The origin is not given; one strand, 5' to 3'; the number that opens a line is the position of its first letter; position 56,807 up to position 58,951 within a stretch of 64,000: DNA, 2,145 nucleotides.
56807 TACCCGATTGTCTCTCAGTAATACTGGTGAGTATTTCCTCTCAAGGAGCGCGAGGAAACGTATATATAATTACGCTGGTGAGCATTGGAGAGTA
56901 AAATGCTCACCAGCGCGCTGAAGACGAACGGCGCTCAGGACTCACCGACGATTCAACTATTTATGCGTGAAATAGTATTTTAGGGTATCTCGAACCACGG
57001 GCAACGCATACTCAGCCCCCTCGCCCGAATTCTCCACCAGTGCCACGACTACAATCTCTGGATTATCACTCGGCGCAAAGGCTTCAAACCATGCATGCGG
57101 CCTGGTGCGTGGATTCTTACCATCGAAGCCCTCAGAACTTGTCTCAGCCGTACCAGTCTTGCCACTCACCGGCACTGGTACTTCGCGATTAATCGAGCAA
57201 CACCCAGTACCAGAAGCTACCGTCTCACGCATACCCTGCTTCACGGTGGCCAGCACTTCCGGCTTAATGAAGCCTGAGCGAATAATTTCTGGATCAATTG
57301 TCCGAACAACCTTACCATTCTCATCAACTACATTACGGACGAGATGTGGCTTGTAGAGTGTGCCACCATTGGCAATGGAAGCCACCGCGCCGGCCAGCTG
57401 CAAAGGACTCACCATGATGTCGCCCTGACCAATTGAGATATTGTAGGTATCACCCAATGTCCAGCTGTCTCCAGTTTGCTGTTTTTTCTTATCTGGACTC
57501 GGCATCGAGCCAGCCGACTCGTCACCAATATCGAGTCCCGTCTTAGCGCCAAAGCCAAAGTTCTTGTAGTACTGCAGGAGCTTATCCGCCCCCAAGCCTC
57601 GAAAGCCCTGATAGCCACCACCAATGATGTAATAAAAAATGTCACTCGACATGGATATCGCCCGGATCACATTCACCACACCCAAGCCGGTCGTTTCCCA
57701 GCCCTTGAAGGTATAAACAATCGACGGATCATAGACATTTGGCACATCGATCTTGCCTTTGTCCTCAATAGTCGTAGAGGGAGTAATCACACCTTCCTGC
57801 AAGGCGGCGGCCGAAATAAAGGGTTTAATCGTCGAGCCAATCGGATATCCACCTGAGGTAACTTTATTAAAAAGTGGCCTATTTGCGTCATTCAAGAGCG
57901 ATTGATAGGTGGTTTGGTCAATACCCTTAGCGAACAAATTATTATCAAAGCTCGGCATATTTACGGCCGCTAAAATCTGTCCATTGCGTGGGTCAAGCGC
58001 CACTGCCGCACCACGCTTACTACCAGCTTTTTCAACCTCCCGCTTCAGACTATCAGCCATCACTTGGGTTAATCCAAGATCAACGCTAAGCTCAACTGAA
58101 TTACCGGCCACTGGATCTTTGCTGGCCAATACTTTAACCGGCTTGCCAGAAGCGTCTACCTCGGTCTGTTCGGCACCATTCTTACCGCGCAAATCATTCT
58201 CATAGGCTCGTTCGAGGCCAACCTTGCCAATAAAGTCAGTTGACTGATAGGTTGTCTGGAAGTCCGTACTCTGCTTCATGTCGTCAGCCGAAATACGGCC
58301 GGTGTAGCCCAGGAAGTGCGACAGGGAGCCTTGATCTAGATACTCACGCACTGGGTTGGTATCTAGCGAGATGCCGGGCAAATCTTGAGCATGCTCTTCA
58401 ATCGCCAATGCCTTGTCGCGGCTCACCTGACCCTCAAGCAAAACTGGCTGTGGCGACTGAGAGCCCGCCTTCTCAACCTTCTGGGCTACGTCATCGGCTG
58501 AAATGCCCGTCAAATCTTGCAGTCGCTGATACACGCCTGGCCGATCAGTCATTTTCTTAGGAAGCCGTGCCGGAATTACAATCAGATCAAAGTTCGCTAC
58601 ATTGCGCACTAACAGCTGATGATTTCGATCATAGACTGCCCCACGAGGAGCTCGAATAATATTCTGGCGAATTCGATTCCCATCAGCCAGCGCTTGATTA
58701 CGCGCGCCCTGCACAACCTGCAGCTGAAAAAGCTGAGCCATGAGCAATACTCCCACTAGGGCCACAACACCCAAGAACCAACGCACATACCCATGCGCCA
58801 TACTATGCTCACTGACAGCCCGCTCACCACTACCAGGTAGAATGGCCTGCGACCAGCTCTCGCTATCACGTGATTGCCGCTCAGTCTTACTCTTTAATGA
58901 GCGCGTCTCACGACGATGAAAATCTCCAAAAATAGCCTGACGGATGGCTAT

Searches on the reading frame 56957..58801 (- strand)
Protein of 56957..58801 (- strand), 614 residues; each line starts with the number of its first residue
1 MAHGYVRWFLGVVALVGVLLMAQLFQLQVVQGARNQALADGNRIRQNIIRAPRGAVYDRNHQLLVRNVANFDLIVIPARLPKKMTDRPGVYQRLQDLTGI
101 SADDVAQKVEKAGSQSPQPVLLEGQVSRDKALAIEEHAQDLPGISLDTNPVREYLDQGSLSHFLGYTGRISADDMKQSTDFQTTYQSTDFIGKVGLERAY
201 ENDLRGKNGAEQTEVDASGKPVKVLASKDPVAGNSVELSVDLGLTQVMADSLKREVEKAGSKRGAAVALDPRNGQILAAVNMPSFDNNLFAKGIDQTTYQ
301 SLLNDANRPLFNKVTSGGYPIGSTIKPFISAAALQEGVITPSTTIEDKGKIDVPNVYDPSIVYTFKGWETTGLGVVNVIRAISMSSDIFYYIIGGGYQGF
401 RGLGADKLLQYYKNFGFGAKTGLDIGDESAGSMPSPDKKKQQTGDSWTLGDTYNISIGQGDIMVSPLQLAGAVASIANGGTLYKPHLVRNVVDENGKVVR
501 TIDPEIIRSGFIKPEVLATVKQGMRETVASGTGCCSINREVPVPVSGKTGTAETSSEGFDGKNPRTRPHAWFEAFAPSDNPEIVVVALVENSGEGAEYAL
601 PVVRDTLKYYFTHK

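Call 84: find_encoding_contigs(protein=window:56957-58801:-, flank=10000, max_places=2)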
Protein window:56957-58801:- (614 aa): no gene with exactly this product is on record in the collection.
